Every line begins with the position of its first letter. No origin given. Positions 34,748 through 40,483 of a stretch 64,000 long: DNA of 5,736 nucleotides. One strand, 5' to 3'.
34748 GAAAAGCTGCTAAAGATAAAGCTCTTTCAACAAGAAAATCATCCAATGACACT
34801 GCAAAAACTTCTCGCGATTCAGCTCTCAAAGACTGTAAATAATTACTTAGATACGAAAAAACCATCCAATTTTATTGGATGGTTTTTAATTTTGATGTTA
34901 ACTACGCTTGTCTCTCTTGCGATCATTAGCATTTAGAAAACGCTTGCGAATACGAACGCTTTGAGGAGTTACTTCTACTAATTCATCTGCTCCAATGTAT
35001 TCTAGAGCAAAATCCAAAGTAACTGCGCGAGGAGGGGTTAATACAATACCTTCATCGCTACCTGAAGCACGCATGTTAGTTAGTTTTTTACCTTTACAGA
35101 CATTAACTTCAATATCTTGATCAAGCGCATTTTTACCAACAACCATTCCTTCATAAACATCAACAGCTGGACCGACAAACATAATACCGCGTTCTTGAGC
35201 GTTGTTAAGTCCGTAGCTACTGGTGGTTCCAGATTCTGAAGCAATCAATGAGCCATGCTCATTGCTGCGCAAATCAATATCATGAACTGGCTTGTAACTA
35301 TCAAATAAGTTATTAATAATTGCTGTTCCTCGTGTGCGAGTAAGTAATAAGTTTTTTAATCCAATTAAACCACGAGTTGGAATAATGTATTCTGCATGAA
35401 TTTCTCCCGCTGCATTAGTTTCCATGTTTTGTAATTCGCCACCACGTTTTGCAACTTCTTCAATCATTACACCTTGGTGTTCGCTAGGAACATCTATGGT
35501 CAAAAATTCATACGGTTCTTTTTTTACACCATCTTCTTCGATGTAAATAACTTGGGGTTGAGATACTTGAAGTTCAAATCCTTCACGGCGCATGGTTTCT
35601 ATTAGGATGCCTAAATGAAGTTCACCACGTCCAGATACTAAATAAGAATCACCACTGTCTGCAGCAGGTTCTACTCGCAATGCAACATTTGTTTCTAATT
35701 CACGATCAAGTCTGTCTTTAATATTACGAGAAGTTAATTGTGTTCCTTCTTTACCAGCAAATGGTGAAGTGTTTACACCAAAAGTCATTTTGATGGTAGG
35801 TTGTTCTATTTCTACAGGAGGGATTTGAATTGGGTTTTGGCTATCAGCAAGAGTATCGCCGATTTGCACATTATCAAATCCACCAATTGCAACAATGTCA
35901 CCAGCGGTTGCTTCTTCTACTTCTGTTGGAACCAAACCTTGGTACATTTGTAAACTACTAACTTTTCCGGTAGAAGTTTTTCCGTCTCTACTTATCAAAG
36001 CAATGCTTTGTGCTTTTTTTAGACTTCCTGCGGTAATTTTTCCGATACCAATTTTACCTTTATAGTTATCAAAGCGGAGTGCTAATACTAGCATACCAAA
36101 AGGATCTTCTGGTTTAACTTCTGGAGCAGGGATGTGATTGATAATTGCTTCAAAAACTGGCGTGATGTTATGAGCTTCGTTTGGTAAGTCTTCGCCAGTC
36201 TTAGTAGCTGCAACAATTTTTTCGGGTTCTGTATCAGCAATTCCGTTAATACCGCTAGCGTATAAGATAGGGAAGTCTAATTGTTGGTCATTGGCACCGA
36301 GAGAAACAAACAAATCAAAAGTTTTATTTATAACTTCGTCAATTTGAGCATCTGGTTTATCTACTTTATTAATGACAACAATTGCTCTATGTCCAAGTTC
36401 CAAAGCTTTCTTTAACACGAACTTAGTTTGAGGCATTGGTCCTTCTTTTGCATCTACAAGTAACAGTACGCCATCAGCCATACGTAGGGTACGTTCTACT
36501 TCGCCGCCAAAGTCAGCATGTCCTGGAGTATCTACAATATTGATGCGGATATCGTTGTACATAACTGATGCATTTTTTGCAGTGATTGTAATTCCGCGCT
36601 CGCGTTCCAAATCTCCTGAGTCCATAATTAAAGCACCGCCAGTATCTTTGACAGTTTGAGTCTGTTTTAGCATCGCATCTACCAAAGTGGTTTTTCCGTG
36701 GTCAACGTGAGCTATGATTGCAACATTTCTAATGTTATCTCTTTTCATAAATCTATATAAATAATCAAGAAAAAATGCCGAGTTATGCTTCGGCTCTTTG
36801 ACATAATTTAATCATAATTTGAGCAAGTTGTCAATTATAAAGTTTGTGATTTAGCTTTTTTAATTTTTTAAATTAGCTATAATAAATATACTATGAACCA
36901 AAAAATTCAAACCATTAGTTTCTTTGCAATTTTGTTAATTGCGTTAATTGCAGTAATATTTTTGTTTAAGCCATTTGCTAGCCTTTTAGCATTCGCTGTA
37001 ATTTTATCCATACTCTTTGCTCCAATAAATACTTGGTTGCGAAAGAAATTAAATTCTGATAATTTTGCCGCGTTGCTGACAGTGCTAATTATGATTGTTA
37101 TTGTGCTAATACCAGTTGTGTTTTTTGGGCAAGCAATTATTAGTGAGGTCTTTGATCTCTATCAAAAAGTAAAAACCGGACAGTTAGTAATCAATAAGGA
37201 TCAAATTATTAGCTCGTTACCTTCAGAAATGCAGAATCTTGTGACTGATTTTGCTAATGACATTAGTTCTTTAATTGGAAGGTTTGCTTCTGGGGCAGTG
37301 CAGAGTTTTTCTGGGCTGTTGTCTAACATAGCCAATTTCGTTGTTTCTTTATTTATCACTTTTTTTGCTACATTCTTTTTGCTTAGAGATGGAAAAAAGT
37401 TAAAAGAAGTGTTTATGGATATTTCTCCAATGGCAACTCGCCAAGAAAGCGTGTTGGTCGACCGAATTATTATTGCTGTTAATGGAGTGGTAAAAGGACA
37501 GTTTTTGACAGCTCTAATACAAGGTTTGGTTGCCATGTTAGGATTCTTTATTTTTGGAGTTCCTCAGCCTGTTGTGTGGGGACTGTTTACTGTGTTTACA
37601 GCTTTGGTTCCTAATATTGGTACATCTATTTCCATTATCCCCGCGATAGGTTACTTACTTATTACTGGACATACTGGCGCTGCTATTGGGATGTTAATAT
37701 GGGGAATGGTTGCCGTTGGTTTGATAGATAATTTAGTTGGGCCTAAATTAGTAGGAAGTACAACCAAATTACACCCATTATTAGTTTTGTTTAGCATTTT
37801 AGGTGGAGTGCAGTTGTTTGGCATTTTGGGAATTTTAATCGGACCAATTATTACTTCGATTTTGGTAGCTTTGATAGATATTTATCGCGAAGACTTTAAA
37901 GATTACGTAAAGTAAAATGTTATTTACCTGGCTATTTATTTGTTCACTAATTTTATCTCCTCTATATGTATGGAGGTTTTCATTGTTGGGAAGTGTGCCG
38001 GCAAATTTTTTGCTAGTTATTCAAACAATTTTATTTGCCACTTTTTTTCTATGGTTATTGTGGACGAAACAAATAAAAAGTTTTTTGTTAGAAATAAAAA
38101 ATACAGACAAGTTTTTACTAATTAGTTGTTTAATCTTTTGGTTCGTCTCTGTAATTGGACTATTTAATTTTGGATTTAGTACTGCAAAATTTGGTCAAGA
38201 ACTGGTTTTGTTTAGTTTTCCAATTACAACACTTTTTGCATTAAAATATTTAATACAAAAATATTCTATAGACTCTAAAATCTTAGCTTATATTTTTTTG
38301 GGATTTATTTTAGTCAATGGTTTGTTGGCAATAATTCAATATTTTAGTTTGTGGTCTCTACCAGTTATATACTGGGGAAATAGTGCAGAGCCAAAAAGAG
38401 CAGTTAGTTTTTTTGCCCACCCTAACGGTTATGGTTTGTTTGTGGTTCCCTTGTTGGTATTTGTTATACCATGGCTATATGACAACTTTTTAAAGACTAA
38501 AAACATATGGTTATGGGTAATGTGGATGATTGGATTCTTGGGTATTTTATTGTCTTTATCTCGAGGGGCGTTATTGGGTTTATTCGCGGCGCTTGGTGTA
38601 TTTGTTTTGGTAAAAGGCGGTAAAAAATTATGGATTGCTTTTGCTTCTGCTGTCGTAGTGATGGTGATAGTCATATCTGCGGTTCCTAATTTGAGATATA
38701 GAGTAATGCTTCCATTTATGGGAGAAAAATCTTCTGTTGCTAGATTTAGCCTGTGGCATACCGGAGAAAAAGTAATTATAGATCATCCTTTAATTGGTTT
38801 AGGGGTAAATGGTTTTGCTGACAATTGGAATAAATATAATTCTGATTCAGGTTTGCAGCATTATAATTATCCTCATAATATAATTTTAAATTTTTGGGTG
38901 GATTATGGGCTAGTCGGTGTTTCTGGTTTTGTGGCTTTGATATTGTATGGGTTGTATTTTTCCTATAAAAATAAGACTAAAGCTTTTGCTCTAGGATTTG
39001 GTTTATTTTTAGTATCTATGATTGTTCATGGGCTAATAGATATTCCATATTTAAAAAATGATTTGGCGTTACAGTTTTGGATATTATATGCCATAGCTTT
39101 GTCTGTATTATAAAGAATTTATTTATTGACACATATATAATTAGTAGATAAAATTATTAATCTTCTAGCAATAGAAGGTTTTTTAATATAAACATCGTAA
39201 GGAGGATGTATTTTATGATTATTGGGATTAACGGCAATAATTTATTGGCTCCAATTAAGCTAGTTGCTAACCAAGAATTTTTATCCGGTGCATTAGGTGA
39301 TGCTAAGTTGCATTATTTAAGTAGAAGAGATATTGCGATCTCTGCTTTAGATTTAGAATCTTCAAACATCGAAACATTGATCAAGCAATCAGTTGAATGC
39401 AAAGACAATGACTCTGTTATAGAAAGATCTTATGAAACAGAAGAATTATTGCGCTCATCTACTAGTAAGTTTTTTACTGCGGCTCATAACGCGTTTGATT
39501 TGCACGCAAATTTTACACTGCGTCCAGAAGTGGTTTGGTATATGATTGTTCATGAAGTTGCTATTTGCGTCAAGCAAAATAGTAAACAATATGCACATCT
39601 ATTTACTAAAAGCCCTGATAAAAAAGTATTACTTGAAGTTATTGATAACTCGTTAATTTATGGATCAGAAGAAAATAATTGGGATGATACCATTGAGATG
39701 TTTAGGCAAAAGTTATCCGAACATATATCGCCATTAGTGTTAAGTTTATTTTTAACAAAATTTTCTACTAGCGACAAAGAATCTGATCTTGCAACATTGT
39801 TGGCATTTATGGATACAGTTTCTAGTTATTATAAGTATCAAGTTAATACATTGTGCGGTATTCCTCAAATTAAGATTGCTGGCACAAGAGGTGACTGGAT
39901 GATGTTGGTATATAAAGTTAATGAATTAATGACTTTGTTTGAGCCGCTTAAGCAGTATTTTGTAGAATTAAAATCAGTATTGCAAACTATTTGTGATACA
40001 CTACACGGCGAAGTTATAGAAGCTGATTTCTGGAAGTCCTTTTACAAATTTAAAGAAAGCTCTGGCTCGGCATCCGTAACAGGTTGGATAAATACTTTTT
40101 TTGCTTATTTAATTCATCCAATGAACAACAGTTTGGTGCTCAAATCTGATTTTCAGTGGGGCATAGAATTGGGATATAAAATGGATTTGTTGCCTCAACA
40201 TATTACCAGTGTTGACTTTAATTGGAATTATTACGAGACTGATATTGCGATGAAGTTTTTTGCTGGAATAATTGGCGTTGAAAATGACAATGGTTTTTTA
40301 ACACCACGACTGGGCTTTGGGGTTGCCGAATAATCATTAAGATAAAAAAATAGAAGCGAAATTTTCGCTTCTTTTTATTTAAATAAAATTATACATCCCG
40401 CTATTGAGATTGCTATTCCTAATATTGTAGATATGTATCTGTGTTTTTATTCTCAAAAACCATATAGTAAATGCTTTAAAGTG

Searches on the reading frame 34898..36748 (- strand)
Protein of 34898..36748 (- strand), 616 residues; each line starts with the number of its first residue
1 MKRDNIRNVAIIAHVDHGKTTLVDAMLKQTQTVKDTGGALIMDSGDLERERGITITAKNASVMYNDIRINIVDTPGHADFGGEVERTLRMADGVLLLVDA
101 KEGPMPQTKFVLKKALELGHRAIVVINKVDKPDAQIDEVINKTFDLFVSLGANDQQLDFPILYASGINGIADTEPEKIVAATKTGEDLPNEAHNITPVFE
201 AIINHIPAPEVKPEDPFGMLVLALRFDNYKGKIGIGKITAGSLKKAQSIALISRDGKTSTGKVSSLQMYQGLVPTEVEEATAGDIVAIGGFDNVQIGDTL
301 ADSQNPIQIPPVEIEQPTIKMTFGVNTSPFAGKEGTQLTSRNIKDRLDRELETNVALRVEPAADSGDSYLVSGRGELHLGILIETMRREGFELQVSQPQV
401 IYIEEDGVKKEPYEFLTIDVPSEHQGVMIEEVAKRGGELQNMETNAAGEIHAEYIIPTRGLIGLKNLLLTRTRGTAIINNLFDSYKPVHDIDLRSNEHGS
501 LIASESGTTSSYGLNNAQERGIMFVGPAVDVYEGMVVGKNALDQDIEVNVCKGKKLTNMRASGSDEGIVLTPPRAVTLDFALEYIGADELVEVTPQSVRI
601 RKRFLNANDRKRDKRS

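Call 9: search_protein_families(library=pfam, proteins=[window:34898-36748:-], max_evalue=0.001)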
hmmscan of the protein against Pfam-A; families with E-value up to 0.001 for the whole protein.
window:34898-36748:- (616 aa): 7 families
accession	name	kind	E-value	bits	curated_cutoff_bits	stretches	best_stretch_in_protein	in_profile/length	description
PF00009.33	GTP_EFTU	-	1.3e-54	185.1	26.5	1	5-207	2-187/188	Elongation factor Tu GTP binding domain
PF21018.2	BipA_C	-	3.6e-44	149.5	23.8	1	499-606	2-109/110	TypA/BipA C-terminal domain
PF00679.30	EFG_C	-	6.1e-17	61.9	27.9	1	410-490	3-83/89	Elongation factor G C-terminus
PF03144.31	GTP_EFTU_D2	-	9.7e-12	45.6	30.3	1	231-301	1-73/73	Elongation factor Tu domain 2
PF22042.2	EF-G_D2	-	6e-09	36.3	27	1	217-301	2-82/84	Elongation factor G domain 2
PF01926.29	MMR_HSR1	-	5.5e-08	33.4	21.9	1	9-128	2-113/113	50S ribosome-binding GTPase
PF14492.12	EFG_III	-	0.00031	21.2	27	1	341-394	19-72/75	Elongation Factor G, domain III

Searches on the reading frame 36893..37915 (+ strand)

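Call 9: search_protein_families(library=pfam, proteins=[window:36893-37915:+], max_evalue=0.001)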
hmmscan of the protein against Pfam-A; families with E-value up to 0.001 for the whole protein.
window:36893-37915:+ (340 aa): 1 family
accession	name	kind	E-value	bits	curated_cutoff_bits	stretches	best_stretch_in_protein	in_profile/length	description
PF01594.21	AI-2E_transport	-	4.3e-60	204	34.3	1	11-331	4-326/327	AI-2E family transporter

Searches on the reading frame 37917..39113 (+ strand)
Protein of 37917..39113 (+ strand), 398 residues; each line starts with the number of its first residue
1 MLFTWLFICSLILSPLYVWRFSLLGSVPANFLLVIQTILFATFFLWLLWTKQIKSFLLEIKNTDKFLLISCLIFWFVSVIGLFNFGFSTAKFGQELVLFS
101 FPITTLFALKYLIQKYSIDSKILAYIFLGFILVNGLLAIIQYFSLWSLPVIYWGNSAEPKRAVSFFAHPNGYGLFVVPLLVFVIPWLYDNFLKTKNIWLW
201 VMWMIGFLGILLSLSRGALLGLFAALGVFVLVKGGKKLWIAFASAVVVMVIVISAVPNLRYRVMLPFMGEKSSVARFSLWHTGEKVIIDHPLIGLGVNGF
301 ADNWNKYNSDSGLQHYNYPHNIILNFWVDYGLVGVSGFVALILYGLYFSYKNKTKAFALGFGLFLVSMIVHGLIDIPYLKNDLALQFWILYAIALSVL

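Call 9: search_protein_families(library=pfam, proteins=[window:37917-39113:+], max_evalue=0.001)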
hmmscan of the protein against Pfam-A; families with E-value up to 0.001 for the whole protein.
window:37917-39113:+ (398 aa): 1 family
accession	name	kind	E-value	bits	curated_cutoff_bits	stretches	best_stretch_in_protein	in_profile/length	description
PF04932.20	Wzy_C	-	4.1e-22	79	31.7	1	204-339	4-149/149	O-Antigen ligase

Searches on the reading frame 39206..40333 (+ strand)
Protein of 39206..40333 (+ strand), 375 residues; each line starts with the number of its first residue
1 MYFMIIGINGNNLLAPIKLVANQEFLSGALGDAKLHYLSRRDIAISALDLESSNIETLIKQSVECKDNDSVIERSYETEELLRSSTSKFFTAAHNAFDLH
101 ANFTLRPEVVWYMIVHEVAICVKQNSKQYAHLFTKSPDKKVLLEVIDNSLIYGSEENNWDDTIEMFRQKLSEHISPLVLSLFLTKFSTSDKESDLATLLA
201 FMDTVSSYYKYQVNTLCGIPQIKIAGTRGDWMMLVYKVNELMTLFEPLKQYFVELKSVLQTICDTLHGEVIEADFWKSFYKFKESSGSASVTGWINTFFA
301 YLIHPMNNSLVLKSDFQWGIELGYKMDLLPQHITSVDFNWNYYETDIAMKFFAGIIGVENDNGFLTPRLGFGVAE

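Call 9: search_protein_families(library=pfam, proteins=[window:39206-40333:+], max_evalue=0.001)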
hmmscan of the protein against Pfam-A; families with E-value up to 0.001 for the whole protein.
window:39206-40333:+ (375 aa): 1 family
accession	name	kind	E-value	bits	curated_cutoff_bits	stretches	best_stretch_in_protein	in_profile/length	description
PF14388.11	DUF4419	-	5.7e-53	180.8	25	1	89-371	3-301/303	Domain of unknown function (DUF4419)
